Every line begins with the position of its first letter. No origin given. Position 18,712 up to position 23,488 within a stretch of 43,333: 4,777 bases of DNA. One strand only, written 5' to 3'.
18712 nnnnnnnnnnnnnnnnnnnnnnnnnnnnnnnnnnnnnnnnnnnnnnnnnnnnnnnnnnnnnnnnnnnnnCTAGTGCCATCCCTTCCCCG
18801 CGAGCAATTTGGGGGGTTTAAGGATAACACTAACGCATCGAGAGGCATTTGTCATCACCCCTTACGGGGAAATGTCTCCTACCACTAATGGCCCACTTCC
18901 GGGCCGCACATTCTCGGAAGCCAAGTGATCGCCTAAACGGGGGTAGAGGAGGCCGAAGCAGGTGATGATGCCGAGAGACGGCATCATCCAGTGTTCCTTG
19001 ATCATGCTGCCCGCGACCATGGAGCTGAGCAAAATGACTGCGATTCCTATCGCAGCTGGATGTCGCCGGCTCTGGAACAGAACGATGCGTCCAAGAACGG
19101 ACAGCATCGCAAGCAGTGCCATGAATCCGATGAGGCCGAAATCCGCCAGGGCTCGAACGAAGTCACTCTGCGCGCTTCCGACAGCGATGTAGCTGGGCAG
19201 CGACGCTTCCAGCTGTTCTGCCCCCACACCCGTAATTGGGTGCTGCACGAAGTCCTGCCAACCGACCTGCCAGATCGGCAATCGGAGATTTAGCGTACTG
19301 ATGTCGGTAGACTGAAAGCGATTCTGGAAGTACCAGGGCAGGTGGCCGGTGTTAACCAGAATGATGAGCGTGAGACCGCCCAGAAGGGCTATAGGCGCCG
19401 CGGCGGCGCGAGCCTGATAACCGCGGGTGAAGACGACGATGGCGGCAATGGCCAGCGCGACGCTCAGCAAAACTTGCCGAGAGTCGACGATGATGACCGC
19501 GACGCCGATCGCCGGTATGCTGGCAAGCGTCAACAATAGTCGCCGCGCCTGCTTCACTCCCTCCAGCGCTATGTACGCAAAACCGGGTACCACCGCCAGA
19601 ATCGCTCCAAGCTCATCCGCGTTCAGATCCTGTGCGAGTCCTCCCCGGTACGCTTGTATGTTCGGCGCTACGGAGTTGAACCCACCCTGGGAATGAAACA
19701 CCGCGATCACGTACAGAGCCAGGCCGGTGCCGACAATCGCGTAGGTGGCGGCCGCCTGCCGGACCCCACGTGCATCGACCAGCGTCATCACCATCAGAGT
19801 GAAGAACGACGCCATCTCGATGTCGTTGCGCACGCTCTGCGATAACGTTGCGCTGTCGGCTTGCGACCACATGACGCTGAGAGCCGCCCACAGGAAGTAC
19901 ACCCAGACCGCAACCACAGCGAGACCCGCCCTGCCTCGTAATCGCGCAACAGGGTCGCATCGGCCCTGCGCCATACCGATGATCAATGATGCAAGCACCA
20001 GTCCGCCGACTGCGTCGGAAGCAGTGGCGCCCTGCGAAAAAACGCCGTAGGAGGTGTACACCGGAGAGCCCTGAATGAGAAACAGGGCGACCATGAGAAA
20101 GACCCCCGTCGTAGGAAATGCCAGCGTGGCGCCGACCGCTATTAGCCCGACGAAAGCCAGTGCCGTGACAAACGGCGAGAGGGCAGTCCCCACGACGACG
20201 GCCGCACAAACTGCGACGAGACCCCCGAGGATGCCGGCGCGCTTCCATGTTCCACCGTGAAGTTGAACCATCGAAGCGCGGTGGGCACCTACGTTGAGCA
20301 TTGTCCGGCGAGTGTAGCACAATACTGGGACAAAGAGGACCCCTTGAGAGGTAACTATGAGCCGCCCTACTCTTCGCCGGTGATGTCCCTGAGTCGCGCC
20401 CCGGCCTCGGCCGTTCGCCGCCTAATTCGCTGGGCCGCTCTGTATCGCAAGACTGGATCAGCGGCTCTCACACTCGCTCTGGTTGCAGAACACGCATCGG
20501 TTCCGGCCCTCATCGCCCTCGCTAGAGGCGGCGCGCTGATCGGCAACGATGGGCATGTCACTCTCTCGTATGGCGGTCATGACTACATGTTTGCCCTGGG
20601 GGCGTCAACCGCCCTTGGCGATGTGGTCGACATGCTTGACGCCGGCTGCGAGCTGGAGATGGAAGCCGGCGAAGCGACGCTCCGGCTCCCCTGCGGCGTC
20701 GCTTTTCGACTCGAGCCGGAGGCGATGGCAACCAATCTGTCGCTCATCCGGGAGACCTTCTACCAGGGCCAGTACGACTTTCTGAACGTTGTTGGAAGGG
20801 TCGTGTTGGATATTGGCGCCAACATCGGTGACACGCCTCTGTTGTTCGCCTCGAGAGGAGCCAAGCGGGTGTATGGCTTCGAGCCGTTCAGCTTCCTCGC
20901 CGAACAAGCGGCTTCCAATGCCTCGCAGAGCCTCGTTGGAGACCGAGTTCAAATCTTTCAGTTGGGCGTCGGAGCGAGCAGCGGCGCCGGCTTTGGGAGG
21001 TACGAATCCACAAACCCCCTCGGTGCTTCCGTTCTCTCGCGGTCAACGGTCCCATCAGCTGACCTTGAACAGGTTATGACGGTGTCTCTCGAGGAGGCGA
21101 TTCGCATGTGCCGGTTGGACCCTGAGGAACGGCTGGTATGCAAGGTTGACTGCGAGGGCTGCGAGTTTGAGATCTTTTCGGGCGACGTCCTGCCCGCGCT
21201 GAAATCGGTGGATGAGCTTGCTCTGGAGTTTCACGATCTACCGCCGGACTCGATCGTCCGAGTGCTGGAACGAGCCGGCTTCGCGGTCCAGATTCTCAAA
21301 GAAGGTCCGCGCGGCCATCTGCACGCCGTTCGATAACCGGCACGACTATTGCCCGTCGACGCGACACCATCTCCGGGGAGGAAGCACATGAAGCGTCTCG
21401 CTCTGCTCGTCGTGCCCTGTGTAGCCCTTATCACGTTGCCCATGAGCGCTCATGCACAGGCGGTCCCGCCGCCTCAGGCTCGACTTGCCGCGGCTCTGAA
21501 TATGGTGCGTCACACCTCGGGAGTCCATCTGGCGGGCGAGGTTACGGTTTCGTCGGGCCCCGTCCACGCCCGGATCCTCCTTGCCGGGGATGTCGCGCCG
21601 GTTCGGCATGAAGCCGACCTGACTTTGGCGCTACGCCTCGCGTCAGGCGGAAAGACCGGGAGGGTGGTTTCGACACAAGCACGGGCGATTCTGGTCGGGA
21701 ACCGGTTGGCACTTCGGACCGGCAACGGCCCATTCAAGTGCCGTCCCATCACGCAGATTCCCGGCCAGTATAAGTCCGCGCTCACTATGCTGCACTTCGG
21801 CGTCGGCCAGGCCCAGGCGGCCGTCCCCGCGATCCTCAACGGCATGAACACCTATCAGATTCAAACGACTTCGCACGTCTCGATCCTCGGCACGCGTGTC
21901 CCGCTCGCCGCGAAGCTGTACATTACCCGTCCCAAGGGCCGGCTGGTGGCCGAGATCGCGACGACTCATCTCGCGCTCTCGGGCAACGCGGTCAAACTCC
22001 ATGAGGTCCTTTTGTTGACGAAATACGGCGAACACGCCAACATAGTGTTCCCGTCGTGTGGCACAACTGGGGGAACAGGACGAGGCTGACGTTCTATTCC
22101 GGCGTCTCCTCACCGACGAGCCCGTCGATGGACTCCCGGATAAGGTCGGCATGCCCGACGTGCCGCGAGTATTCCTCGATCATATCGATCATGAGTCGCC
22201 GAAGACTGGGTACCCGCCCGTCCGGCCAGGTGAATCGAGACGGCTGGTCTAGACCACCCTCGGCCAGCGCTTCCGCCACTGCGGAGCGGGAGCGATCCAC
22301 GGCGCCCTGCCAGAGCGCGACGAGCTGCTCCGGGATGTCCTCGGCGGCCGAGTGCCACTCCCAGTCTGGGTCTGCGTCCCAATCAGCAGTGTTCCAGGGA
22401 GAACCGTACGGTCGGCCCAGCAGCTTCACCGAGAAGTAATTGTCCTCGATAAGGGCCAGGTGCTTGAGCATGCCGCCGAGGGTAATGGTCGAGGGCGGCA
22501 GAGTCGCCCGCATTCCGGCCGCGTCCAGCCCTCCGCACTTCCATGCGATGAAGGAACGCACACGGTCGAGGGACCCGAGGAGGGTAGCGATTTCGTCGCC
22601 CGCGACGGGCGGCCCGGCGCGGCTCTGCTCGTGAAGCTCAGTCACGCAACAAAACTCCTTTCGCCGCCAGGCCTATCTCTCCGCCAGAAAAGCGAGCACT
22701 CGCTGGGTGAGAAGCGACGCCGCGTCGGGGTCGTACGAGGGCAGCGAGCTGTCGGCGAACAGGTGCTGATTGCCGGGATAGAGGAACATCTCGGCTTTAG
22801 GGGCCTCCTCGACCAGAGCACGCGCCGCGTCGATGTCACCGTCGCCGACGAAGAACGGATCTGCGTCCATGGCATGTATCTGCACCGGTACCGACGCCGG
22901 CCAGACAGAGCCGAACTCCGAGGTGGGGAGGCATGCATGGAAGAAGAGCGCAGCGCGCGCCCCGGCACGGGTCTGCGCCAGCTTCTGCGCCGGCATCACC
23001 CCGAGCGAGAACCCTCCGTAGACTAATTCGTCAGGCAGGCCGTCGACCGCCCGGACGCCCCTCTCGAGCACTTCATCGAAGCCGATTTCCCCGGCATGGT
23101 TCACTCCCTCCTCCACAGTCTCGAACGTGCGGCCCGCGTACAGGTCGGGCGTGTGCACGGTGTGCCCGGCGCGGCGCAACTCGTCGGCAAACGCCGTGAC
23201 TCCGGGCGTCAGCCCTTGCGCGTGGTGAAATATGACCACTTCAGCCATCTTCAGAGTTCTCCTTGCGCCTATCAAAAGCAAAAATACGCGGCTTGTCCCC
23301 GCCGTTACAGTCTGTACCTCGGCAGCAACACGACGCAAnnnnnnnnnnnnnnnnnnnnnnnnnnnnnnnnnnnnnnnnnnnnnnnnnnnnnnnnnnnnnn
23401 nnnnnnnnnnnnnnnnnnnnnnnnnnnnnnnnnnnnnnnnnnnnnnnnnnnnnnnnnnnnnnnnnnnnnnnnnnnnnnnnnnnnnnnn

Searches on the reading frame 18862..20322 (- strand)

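Call 7: search_protein_families(library=pfam, proteins=[window:18862-20322:-], max_evalue=0.001)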
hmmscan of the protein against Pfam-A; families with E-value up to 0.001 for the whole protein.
window:18862-20322:- (486 aa): 1 family
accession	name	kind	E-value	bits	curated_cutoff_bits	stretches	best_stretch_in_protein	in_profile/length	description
PF04932.20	Wzy_C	-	7.2e-12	45.8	31.7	1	272-404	6-149/149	O-Antigen ligase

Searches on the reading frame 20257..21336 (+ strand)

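Call 6: search_protein_families(library=pfam, proteins=[window:20257-21336:+], max_evalue=0.001)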
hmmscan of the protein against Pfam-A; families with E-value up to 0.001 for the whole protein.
window:20257-21336:+ (359 aa): 1 family
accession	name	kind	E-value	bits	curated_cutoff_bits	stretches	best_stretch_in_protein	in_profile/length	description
PF05050.19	Methyltransf_21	-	1.8e-09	38.4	22.7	1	185-342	1-171/173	Methyltransferase FkbM domain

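Call 36: search_protein_families(library=ncbifam, proteins=[window:20257-21336:+], max_evalue=0.1)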
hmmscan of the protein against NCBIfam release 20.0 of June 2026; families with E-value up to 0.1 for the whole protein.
window:20257-21336:+ (359 aa): 5 families
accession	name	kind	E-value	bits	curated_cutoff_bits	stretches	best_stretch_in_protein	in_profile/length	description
TIGR01444.1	fkbM_fam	subfamily_domain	4.6e-20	72.5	37.7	1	182-326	1-143/143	FkbM family methyltransferase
NF043040.1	corrin_prot_MT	hypoth_equivalog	0.0099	15.3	180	1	179-238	41-99/216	corrinoid protein-associated methyltransferase CpaM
TIGR04290.1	meth_Rta_06860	hypoth_equivalog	0.023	14.1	300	1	178-225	48-95/226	TIGR04290 family methyltransferase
TIGR00478.1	tly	subfamily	0.027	13.8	185.8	1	176-209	72-105/228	TlyA family rRNA (cytidine-2'-O)-methyltransferase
NF011650.0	PRK15068.1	equivalog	0.058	12.3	209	1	177-229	120-170/324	tRNA 5-methoxyuridine(34)/uridine 5-oxyacetic acid(34) synthase CmoB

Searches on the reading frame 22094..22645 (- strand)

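Call 6: search_protein_families(library=pfam, proteins=[window:22094-22645:-], max_evalue=0.001)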
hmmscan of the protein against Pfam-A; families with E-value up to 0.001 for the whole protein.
window:22094-22645:- (183 aa): 1 family
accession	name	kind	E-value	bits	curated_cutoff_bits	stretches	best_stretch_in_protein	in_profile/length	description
PF04978.18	MST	-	1.6e-32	113.4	27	1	21-175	1-149/149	Mycothiol-S-transferase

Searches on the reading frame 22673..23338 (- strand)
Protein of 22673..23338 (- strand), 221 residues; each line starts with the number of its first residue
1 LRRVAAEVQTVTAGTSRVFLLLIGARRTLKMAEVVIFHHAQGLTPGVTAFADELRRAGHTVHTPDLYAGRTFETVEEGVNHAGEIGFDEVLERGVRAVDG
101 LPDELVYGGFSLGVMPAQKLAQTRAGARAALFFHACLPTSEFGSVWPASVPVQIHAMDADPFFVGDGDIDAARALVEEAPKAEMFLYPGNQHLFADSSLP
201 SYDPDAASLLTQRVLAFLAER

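Call 6: search_protein_families(library=pfam, proteins=[window:22673-23338:-], max_evalue=0.001)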
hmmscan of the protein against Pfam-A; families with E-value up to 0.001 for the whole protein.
window:22673-23338:- (221 aa): 1 family
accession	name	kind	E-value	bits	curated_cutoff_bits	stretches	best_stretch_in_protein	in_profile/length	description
PF01738.24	DLH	-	3.4e-17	63.2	21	1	30-220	12-215/217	Dienelactone hydrolase family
